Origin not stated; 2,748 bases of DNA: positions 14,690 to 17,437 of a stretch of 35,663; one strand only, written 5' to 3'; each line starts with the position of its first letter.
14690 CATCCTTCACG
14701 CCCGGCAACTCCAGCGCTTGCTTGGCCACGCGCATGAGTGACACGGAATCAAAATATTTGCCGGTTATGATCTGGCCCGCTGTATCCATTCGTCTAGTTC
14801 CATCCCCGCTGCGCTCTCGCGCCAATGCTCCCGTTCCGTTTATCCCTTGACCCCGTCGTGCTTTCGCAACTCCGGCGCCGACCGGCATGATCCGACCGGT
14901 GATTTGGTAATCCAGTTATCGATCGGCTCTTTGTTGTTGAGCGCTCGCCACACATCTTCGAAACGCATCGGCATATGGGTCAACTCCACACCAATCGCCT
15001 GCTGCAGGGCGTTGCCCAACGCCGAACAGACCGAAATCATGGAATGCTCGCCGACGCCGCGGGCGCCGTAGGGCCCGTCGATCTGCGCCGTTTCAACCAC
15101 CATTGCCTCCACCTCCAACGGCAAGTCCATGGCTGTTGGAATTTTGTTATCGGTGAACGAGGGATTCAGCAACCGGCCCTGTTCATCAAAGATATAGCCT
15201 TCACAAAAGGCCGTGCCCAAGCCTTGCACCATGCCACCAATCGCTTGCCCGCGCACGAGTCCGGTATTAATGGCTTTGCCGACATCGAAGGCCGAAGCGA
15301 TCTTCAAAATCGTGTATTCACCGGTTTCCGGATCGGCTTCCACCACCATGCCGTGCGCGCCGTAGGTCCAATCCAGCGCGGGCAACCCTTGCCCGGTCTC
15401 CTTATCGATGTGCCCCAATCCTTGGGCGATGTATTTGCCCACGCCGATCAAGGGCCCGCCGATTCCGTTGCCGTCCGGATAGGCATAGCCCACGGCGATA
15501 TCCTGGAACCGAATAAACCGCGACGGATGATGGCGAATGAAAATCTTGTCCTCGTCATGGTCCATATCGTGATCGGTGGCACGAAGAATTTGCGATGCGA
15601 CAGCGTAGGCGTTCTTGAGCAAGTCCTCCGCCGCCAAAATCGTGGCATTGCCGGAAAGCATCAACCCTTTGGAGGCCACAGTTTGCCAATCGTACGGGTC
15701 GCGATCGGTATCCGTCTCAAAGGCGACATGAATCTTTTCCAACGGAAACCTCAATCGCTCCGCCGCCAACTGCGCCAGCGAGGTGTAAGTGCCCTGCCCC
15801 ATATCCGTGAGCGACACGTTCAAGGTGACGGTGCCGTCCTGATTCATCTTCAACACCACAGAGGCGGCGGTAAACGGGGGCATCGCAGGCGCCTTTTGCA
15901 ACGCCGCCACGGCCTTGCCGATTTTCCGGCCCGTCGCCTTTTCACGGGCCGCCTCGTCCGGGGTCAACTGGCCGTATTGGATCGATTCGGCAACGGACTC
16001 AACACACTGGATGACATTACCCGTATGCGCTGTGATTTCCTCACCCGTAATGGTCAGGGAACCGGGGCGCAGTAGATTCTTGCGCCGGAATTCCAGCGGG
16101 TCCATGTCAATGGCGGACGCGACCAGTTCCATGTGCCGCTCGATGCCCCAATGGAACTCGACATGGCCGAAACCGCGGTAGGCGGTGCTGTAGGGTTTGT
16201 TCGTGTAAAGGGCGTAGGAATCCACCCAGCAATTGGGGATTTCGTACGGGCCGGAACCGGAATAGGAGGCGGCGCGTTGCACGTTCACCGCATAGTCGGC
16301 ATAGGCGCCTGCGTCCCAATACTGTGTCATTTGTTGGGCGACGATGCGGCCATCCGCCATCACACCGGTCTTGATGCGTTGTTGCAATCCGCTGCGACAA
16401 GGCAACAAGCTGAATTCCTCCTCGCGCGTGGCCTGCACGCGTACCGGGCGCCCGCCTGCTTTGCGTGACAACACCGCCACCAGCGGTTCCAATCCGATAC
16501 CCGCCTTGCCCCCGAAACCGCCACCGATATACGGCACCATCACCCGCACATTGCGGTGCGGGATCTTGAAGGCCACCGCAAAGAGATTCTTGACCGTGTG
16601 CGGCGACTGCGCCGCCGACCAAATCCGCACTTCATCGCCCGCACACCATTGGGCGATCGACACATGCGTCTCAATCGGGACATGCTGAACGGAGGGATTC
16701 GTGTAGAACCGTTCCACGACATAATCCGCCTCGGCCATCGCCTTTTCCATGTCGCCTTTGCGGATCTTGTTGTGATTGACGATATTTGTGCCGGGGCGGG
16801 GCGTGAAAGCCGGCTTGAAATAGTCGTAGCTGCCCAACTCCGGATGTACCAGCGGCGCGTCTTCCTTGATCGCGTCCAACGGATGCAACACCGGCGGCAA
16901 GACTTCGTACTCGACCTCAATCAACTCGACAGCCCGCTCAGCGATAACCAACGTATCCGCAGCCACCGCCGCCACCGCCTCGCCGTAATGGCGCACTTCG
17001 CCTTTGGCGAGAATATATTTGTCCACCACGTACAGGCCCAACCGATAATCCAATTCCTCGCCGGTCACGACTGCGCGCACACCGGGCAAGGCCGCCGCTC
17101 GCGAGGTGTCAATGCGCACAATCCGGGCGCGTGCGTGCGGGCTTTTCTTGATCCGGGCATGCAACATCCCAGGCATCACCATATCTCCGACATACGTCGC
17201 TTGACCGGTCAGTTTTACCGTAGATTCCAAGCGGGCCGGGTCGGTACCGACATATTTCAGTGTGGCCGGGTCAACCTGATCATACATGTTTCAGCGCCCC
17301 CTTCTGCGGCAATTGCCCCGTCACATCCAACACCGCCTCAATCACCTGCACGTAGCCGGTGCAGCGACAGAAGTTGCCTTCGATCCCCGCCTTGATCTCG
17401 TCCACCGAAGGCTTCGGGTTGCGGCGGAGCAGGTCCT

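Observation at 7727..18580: Mo-hydroxylase + FdrA/DUF1116/DUF2877 + cyclase-hydrolase + CoA-transferase + amidase: candidate undescribed cyclic-ureide to oxalurate/oxamate/oxalate pathway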

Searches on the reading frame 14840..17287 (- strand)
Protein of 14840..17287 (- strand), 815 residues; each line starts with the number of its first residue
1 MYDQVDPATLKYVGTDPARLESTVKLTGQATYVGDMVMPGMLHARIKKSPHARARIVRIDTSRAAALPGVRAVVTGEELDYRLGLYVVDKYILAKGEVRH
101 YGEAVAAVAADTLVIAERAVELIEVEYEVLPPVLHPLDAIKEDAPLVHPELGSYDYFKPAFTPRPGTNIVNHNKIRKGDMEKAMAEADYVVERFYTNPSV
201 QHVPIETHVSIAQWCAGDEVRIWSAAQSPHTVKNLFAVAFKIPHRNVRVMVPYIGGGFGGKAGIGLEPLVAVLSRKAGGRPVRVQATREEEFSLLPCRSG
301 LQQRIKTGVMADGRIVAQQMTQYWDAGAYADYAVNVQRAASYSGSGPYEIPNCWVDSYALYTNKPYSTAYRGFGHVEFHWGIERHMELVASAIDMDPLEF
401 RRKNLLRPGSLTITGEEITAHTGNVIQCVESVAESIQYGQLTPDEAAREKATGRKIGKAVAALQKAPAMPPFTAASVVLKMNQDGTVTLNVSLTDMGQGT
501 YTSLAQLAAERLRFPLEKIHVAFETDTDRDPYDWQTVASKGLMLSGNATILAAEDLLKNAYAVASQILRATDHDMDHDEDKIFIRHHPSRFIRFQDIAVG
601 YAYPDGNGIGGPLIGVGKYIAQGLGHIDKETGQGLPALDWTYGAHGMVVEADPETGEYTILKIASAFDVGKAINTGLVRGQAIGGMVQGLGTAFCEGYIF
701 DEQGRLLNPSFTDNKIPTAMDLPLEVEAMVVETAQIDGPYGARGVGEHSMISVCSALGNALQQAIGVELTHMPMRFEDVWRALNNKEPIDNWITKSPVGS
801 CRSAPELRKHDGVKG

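Call 3: search_protein_families(library=pfam, proteins=[window:14840-17287:-])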
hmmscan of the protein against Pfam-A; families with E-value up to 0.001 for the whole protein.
window:14840-17287:- (815 aa): 3 families
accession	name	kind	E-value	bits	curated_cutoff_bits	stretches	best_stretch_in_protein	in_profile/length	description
PF02738.23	MoCoBD_1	-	3.6e-76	255.9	27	1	167-405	7-244/244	Molybdopterin cofactor-binding domain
PF20256.3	MoCoBD_2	-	1.5e-71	241.6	27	1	432-723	2-283/283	Molybdopterin cofactor-binding domain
PF01315.27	Ald_Xan_dh_C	-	4.4e-27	95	31.3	1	27-131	1-110/110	Aldehyde oxidase and xanthine dehydrogenase, a/b hammerhead domain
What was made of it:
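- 14840..17287 (-): Molybdopterin subunit (815 aa), proposed uracil/thymine C6-hydroxylase. It is of the 'Spirochaete-type' lineage. PF01315, PF02738 and PF20256 (call 3).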

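Call 5: search_protein_families(library=ncbifam, proteins=[window:14840-17287:-], max_evalue=0.00001)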
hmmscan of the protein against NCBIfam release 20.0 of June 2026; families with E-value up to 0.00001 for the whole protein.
window:14840-17287:- (815 aa): 13 families
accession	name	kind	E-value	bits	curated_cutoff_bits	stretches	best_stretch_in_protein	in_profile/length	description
NF043082.1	XdhA_XDHase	equivalog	4.8e-153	511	780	1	13-787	1-756/758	xanthine dehydrogenase subunit XdhA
TIGR03194.1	4hydrxCoA_A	equivalog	2.1e-144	482.8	994.55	1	22-783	6-746/746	4-hydroxybenzoyl-CoA reductase subunit alpha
NF007426.0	PRK09970.1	equivalog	4.5e-141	471.4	916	1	11-784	4-756/761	xanthine dehydrogenase molybdenum-binding subunit XdhA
NF041018.1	glyceraldDH_alpha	equivalog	1.4e-125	420.5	790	1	11-780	1-741/741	glyceraldehyde dehydrogenase subunit alpha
TIGR03196.1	pucD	equivalog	1e-110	371.4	783.65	1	21-779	11-754/763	xanthine dehydrogenase subunit D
NF040766.1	CODH_aero_grp5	exception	3.2e-107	359.6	950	1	10-781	2-783/785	aerobic carbon-monoxide dehydrogenase large subunit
TIGR02416.1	CO_dehy_Mo_lg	equivalog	4.1e-98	329.5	991.15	1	26-781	6-769/770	aerobic carbon-monoxide dehydrogenase large subunit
NF045668.1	pterin_aldehy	equivalog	8.9e-96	321.9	1100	2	11-559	173-717/905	molybdopterin-dependent aldehyde oxidoreductase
TIGR03311.1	Se_dep_XDH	equivalog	4.1e-93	313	830.45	2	13-559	162-677/848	selenium-dependent xanthine dehydrogenase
TIGR02965.1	xanthine_xdhB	equivalog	2.7e-92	310.2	849.5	2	170-765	139-729/758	xanthine dehydrogenase molybdopterin binding subunit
TIGR03313.1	Se_sel_red_Mo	hypoth_equivalog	9.7e-88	294.9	1101.9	2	163-784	347-950/951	molybdopterin-dependent oxidoreductase Mo/Fe-S-binding subunit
NF041671.1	peri_hyde_PaoC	equivalog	3.1e-83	280.4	1180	2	9-523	14-498/735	aldehyde oxidoreductase molybdenum-binding subunit PaoC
TIGR02969.1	mam_aldehyde_ox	subfamily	6.9e-57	192.7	1912.3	2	21-567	584-1109/1330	aldehyde oxidase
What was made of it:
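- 14840..17287 (-): XdhA equivalog cut-off not met, 511 bits against 780 (call 5).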

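Call 12: search_solved_structures(query=window:14840-17287:-, max_evalue=1e-30)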
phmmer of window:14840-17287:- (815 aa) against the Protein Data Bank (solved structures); distinct sequences matched with E-value up to 1e-30: 40.
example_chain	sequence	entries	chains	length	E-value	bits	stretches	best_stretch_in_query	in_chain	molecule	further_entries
1rm6_A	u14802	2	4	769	3.6e-92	313.5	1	15-787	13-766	4-hydroxybenzoyl-CoA reductase alpha subunit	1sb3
8uem_A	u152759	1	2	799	5.2e-82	279.9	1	25-786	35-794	Carbon monoxide dehydrogenase (Large chain), CoxL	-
7dqx_A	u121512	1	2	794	6.4e-81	276.3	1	12-780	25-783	6-hydroxypseudooxynicotine dehydrogenase complex subunit gamma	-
1ffu_B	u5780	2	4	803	4.9e-76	260.2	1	12-784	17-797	CUTL, MOLYBDOPROTEIN OF CARBON MONOXIDE DEHYDROGENASE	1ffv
1t3q_B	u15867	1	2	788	5.1e-75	256.8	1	9-784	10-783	quinoline 2-oxidoreductase large subunit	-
1n5w_B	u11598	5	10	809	6.6e-75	256.4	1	12-782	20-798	Carbon monoxide dehydrogenase large chain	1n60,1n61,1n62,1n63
1zxi_B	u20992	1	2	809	8.7e-75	256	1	12-782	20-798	Carbon monoxide dehydrogenase large chain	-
4zoh_A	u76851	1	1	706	1.2e-67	232.4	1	12-779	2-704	Putative oxidoreductase molybdopterin-binding subunit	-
2e1q_A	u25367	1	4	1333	2.2e-62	215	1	13-559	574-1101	Xanthine dehydrogenase/oxidase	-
2ckj_A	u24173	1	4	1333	2.8e-62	214.7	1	13-559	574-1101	XANTHINE OXIDOREDUCTASE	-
4yrw_A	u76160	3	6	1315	3.9e-61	210.9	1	13-559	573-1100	Xanthine dehydrogenase/oxidase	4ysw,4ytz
2e3t_A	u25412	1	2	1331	4.1e-61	210.8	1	13-559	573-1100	Xanthine dehydrogenase/oxidase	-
6adj_A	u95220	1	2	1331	4.1e-61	210.8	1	13-559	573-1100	Xanthine dehydrogenase/oxidase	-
3an1_A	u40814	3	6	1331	4.1e-61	210.8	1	13-559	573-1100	Xanthine dehydrogenase/oxidase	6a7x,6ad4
6abu_A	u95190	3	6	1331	4.1e-61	210.8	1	13-559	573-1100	Xanthine dehydrogenase/oxidase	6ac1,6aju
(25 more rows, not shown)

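Call 31: search_solved_structures(query=window:14840-17287:-, max_evalue=1e-70, show_alignments=2)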
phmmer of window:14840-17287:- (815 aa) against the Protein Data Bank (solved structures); distinct sequences matched with E-value up to 1e-70: 7.
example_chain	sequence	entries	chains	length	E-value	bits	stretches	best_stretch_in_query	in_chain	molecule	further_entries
1rm6_A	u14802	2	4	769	3.6e-92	313.5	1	15-787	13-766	4-hydroxybenzoyl-CoA reductase alpha subunit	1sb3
8uem_A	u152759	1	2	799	5.2e-82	279.9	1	25-786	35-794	Carbon monoxide dehydrogenase (Large chain), CoxL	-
7dqx_A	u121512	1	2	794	6.4e-81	276.3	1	12-780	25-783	6-hydroxypseudooxynicotine dehydrogenase complex subunit gamma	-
1ffu_B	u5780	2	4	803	4.9e-76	260.2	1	12-784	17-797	CUTL, MOLYBDOPROTEIN OF CARBON MONOXIDE DEHYDROGENASE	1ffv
1t3q_B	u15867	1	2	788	5.1e-75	256.8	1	9-784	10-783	quinoline 2-oxidoreductase large subunit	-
1n5w_B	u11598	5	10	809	6.6e-75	256.4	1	12-782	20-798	Carbon monoxide dehydrogenase large chain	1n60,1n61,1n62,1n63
1zxi_B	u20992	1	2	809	8.7e-75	256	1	12-782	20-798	Carbon monoxide dehydrogenase large chain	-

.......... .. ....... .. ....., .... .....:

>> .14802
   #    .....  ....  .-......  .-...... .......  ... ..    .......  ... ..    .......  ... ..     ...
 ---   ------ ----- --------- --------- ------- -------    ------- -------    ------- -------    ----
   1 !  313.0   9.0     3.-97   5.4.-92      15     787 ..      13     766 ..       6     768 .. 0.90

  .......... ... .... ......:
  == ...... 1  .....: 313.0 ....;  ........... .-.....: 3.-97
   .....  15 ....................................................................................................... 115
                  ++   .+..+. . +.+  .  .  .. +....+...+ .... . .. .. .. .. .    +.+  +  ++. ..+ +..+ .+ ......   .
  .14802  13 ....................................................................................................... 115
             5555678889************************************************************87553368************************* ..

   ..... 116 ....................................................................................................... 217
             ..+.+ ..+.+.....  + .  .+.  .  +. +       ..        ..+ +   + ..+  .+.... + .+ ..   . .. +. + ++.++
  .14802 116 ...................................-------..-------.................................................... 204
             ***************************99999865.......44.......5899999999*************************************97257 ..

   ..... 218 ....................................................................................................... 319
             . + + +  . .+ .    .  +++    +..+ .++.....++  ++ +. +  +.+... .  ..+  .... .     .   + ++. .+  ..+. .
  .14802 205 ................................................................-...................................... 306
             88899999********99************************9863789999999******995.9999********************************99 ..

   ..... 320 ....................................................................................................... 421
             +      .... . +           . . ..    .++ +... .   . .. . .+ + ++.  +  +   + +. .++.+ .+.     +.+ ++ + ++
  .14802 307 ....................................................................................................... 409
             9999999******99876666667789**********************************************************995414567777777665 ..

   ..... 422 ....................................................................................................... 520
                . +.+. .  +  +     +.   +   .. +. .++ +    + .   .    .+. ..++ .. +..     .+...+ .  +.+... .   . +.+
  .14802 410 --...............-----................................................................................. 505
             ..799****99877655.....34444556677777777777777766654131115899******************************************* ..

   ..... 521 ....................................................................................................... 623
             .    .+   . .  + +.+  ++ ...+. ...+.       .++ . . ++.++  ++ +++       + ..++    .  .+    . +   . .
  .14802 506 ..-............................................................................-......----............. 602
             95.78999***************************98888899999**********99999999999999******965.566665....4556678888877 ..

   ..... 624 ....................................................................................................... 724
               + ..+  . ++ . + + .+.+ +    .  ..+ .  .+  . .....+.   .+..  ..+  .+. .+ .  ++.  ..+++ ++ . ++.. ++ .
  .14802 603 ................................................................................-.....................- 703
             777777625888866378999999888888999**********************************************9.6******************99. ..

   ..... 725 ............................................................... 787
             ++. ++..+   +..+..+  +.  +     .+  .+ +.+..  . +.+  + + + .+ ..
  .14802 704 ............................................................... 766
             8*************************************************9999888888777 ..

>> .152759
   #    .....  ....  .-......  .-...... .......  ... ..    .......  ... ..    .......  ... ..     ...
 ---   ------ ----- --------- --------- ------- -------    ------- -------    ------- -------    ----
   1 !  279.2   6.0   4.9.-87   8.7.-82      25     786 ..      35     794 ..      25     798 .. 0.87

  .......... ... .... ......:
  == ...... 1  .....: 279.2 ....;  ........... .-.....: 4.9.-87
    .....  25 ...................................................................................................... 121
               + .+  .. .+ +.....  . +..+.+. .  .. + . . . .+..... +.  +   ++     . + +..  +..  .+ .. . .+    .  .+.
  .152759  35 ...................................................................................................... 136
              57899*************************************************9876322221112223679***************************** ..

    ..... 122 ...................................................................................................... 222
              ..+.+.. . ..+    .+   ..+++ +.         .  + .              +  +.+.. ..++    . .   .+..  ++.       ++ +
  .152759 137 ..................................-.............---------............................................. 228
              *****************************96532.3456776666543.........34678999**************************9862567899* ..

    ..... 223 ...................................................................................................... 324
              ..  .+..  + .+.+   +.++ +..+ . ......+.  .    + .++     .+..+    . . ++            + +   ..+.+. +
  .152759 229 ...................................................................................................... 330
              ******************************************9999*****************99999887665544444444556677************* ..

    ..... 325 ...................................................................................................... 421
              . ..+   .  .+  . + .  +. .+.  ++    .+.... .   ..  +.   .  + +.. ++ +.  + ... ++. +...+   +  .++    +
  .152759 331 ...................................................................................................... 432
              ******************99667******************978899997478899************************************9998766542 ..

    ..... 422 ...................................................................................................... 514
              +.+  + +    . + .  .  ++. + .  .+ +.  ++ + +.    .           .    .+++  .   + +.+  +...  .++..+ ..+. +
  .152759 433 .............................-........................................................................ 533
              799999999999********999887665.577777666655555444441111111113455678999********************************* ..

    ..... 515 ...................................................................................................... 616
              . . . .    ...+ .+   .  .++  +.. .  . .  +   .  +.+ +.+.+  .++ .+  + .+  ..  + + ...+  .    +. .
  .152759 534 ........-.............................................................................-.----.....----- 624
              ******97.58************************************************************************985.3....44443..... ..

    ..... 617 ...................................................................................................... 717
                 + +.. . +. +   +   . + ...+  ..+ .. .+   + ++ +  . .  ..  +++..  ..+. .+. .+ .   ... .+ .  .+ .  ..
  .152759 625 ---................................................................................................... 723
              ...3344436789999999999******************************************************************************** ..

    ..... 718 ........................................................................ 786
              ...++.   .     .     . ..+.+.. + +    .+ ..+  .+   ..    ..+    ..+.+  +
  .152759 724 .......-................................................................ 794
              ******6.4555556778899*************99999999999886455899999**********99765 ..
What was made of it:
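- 14840..17287 (-): Best solved relative is 4-hydroxybenzoyl-CoA reductase alpha, 313 bits (calls 12, 31).
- The best solved relative of the Mo subunit is 4-hydroxybenzoyl-CoA reductase alpha (313 bits; calls 12, 31).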
